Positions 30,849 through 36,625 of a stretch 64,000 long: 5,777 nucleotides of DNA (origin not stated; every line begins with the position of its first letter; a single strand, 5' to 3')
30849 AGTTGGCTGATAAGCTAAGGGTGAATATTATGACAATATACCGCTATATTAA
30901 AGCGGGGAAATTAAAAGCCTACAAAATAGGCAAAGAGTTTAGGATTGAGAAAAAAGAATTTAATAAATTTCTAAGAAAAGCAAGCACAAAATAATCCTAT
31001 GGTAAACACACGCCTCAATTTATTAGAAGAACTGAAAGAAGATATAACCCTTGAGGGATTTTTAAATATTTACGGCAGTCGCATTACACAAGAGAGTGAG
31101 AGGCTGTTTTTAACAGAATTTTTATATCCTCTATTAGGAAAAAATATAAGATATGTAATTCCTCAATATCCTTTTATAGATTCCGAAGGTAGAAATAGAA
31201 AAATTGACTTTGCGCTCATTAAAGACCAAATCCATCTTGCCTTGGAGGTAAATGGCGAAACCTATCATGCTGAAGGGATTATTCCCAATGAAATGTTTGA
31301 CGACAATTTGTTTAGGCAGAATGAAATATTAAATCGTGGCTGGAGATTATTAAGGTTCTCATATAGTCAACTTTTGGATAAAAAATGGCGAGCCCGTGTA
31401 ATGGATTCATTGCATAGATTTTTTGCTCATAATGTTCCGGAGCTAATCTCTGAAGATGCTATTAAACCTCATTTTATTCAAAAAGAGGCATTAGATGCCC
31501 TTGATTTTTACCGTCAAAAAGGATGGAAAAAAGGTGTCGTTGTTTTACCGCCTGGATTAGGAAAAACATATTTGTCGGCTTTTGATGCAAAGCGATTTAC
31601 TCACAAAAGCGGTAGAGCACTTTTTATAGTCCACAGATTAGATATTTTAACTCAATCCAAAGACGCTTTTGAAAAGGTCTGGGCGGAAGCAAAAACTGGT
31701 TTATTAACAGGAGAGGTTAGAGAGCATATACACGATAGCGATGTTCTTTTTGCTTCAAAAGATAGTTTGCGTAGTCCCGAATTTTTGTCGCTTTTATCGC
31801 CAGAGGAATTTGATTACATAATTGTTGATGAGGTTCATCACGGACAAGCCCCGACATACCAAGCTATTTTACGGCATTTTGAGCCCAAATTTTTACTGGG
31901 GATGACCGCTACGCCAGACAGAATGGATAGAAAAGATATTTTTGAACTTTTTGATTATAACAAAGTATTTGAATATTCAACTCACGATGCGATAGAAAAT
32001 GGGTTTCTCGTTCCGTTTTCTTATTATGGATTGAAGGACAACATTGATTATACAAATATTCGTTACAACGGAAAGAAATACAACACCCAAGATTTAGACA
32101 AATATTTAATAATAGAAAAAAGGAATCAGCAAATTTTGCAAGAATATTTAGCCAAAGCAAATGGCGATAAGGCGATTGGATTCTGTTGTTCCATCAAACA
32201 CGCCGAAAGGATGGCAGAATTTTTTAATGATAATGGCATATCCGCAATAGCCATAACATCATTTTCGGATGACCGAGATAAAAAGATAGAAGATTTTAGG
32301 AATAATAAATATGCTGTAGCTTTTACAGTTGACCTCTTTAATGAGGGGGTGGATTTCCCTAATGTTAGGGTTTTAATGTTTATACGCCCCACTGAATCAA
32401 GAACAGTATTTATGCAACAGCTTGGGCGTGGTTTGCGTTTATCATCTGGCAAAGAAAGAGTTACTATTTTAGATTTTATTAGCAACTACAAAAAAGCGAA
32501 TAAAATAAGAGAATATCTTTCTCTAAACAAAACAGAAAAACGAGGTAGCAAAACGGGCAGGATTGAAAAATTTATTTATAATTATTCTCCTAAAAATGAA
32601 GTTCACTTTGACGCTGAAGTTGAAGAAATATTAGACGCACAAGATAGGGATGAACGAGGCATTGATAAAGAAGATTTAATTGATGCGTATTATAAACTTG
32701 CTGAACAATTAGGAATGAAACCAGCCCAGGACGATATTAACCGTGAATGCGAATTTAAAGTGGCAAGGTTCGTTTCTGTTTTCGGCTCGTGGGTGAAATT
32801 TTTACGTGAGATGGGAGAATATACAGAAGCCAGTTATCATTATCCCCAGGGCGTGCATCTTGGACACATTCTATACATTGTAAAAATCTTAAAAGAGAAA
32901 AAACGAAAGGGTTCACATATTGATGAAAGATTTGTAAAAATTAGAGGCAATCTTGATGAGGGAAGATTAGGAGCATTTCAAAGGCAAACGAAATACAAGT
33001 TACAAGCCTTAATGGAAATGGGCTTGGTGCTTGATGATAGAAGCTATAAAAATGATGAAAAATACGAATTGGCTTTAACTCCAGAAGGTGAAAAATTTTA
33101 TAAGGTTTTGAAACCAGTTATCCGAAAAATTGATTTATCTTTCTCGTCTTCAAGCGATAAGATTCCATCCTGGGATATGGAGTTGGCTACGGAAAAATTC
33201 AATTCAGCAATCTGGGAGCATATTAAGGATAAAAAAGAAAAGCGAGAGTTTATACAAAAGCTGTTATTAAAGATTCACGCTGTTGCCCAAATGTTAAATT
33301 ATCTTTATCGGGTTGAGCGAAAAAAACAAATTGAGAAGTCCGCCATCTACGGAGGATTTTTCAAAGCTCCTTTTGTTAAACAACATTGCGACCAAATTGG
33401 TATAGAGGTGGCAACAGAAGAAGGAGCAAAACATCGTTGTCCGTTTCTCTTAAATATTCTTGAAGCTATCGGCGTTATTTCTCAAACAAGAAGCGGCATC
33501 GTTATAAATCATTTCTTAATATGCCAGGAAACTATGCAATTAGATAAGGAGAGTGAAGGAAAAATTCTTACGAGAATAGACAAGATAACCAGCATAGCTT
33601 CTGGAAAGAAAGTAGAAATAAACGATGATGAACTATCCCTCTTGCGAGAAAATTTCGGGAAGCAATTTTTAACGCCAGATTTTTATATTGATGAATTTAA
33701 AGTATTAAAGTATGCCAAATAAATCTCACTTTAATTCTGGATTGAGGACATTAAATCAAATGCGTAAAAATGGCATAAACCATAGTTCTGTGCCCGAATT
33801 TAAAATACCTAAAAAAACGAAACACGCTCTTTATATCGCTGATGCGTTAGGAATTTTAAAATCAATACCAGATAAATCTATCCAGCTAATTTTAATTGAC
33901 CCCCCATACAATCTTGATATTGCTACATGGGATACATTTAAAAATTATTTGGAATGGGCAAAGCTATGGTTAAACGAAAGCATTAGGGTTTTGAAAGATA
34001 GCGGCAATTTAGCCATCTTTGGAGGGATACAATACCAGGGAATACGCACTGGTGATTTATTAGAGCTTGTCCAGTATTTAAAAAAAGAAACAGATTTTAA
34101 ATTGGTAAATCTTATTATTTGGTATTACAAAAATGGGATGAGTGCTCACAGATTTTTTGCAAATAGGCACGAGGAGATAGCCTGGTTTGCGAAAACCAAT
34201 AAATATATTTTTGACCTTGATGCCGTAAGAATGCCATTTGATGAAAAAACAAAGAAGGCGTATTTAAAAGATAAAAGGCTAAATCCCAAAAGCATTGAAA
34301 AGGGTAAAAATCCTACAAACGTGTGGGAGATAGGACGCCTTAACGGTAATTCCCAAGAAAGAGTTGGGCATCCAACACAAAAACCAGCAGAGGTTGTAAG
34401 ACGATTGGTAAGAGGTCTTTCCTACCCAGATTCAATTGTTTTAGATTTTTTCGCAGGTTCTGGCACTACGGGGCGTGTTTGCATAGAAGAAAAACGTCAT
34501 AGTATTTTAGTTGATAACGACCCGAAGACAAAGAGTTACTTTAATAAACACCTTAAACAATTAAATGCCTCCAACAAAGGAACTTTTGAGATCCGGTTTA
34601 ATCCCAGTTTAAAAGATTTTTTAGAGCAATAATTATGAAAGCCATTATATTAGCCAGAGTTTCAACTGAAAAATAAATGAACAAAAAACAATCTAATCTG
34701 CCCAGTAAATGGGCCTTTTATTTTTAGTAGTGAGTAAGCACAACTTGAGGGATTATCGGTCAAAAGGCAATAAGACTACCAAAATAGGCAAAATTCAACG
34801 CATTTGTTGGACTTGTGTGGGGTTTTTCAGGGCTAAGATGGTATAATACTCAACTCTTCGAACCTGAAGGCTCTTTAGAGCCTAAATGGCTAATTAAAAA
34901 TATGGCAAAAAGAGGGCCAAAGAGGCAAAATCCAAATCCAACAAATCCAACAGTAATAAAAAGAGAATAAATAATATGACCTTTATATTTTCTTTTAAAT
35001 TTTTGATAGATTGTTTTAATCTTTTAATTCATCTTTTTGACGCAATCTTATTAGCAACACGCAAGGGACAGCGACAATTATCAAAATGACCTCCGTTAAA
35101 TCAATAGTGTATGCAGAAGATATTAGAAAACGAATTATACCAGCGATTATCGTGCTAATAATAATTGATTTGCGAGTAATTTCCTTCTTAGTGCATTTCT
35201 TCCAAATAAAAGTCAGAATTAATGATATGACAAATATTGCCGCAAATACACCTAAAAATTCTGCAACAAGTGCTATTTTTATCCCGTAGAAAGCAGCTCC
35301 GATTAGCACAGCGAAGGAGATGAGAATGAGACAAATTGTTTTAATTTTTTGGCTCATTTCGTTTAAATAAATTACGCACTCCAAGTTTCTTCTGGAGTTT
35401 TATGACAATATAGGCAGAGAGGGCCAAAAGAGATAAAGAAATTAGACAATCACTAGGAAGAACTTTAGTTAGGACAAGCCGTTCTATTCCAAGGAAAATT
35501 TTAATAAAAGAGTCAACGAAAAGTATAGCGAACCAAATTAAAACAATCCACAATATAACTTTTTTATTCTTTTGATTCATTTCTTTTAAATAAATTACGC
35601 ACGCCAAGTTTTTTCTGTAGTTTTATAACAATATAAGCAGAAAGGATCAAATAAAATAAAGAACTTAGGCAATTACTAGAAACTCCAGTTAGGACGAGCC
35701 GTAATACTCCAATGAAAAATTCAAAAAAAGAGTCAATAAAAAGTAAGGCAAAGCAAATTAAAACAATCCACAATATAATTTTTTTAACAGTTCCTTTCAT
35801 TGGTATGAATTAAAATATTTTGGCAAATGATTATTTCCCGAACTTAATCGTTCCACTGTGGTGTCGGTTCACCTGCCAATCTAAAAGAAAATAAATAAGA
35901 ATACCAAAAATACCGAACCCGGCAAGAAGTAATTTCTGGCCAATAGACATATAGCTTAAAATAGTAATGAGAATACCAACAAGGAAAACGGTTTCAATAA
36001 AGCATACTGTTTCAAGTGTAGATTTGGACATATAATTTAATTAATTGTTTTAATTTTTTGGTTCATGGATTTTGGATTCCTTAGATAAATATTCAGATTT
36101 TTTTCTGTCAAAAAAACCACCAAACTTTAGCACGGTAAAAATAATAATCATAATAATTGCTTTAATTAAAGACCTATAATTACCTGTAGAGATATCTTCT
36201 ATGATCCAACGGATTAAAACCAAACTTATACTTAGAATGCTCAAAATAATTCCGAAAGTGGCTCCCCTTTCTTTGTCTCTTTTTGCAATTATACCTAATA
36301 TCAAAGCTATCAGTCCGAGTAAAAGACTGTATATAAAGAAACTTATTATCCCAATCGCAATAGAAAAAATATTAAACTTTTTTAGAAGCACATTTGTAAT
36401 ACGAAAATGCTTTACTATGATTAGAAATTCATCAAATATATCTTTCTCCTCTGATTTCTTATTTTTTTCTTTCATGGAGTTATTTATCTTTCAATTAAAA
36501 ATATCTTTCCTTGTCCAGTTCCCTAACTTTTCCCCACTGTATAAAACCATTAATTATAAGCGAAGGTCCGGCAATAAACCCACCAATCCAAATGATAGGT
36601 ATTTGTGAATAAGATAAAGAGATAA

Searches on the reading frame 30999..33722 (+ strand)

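Call 65: search_protein_families(library=pfam, proteins=[window:30999-33722:+], max_evalue=0.001)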
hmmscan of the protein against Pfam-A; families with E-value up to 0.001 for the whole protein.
window:30999-33722:+ (907 aa): 7 families
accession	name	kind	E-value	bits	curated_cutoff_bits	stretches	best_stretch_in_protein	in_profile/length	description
PF04851.21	ResIII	-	1.4e-35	123.1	22.5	1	156-308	3-164/164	Type III restriction enzyme, res subunit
PF00271.37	Helicase_C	-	1.2e-14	54.9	23.5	1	378-481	4-109/110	Helicase conserved C-terminal domain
PF18766.7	SWI2_SNF2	-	8.1e-11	42.4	26.7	1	173-352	15-200/221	SWI2/SNF2 ATPase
PF18780.6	HNH_repeat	-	3.1e-08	34.3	26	1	555-606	1-52/54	Homing endonuclease associated repeat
PF00270.35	DEAD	-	2e-06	28.1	26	1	160-307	3-161/167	DEAD/DEAH box helicase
PF13307.12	Helicase_C_2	-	7.5e-05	23.3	25.3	1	384-455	4-82/170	Helicase C-terminal domain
PF18741.7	MTES_1575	-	0.00045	20.7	38.2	0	66-129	24-85/96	REase_MTES_1575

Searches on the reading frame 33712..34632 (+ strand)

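Call 65: search_protein_families(library=pfam, proteins=[window:33712-34632:+], max_evalue=0.001)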
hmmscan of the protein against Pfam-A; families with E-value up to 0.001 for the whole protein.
window:33712-34632:+ (306 aa): 2 families
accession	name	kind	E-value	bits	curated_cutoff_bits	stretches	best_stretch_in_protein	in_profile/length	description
PF01555.25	N6_N4_Mtase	-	2.7e-54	184.9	26.7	1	57-276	1-218/221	DNA methylase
PF03602.21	Cons_hypoth95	-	6.8e-07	29.6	24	0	240-291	42-92/182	Conserved hypothetical protein 95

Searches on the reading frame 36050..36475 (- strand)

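Call 66: search_protein_families(library=pfam, proteins=[window:36050-36475:-], max_evalue=0.001)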
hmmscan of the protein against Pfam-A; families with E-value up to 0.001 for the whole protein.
window:36050-36475:- (141 aa): 1 family
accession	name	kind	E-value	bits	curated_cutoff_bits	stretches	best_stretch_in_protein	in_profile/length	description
PF13828.11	DUF4190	-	6.5e-05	23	35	1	36-88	3-61/62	Domain of unknown function (DUF4190)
